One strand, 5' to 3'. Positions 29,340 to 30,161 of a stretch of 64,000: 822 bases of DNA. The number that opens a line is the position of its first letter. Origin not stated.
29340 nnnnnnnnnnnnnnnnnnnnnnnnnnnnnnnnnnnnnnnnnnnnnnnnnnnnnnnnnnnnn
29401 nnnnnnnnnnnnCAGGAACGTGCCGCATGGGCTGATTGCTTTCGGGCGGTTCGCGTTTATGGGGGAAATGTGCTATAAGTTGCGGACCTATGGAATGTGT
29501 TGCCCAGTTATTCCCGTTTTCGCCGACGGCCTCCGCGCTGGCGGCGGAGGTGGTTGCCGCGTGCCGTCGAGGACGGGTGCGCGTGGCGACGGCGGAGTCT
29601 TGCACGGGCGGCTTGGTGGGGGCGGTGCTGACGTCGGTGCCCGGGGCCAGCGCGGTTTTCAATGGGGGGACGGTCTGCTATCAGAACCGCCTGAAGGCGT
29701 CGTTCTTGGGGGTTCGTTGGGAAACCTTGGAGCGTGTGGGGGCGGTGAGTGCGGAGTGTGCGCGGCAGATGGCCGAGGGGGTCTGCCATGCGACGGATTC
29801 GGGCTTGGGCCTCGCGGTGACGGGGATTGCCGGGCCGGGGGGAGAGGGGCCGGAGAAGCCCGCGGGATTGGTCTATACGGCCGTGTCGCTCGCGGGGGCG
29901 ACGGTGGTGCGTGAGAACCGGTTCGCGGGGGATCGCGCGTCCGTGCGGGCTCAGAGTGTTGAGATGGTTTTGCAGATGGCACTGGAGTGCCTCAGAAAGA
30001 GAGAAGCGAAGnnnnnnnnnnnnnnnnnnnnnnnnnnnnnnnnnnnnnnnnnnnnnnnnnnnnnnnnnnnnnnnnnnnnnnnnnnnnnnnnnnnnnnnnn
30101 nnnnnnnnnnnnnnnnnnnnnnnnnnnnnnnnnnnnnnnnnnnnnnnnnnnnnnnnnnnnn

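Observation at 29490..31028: In-frame CinA_C (PncC-like) fusion to branched-chain aminotransferase with no intervening stop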

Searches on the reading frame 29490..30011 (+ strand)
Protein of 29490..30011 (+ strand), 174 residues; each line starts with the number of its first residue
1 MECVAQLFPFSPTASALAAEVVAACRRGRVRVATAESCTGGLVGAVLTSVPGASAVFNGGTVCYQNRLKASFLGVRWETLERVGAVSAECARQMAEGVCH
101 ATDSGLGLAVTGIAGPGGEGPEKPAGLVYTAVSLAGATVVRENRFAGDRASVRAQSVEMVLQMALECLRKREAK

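Call 40: find_homologous_proteins(query=window:29490-30011:+, max_evalue=0.00001)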
Query window:29490-30011:+ (174 aa): 7260 proteins with E <= 0.00001 among 8000 candidates; the best 120 are listed.
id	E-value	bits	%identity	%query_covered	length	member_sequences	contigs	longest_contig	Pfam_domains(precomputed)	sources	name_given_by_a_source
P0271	1.7e-74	267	76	99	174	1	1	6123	PF02464.24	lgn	-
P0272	5.0e-71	256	75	99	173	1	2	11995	PF02464.24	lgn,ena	-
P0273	5.2e-70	252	75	99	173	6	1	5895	PF02464.24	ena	-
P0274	9.6e-51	190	59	95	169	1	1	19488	PF02464.24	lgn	-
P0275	1.2e-47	180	60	91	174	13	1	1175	PF02464.24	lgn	-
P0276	3.1e-46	175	62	89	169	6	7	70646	PF02464.24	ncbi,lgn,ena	-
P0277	8.4e-45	171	59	86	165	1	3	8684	PF02464.24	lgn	-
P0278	3.0e-44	169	58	91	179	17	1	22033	PF02464.24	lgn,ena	-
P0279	2.0e-43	166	58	89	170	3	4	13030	PF02464.24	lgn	-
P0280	3.8e-41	159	56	89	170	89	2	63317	PF02464.24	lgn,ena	-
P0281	5.0e-41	158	52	92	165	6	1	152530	PF02464.24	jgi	-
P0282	8.3e-41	158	57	90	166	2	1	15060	PF02464.24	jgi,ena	-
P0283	7.9e-40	154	56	87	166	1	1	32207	PF02464.24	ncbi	-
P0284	3.3e-39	152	51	89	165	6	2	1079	PF02464.24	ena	-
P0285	1.0e-38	151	51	90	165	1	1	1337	PF02464.24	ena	-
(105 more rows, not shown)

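Call 42: find_encoding_contigs(protein=P0272, flank=3000, max_places=2)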
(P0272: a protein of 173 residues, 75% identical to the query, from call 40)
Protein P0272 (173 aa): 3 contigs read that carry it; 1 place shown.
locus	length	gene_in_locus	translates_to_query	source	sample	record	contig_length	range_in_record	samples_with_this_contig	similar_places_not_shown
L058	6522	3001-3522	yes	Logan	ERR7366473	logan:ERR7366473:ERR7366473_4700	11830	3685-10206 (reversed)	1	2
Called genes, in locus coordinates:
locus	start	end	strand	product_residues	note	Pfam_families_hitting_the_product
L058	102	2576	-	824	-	PF00270:DEAD, PF00271:Helicase_C, PF04408:WHD_HA2, PF24473:CON_HrpB, PF08482:HrpB_C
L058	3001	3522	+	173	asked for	PF02464:CinA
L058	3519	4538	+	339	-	PF01063:Aminotran_4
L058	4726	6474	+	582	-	PF02776:TPP_enzyme_N, PF00205:TPP_enzyme_M, PF02775:TPP_enzyme_C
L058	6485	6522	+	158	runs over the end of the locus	PF01842:ACT, PF13291:ACT_4 (weak), PF22629:ACT_AHAS_ss, PF13710:ACT_5, PF10369:ALS_ss_C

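Call 43: find_encoding_contigs(protein=P0271, flank=3000, max_places=2)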
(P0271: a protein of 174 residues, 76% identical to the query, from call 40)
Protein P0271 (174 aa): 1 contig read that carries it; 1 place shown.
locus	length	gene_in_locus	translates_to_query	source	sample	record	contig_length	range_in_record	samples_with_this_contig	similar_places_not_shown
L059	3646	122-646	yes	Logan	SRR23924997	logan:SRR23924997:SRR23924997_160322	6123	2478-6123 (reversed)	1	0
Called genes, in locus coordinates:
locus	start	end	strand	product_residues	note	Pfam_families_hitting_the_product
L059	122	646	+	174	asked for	PF02464:CinA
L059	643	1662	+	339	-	PF01063:Aminotran_4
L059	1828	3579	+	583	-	PF02776:TPP_enzyme_N, PF00205:TPP_enzyme_M, PF02775:TPP_enzyme_C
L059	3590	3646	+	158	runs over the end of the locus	PF01842:ACT, PF13291:ACT_4 (faint), PF22629:ACT_AHAS_ss, PF13710:ACT_5, PF10369:ALS_ss_C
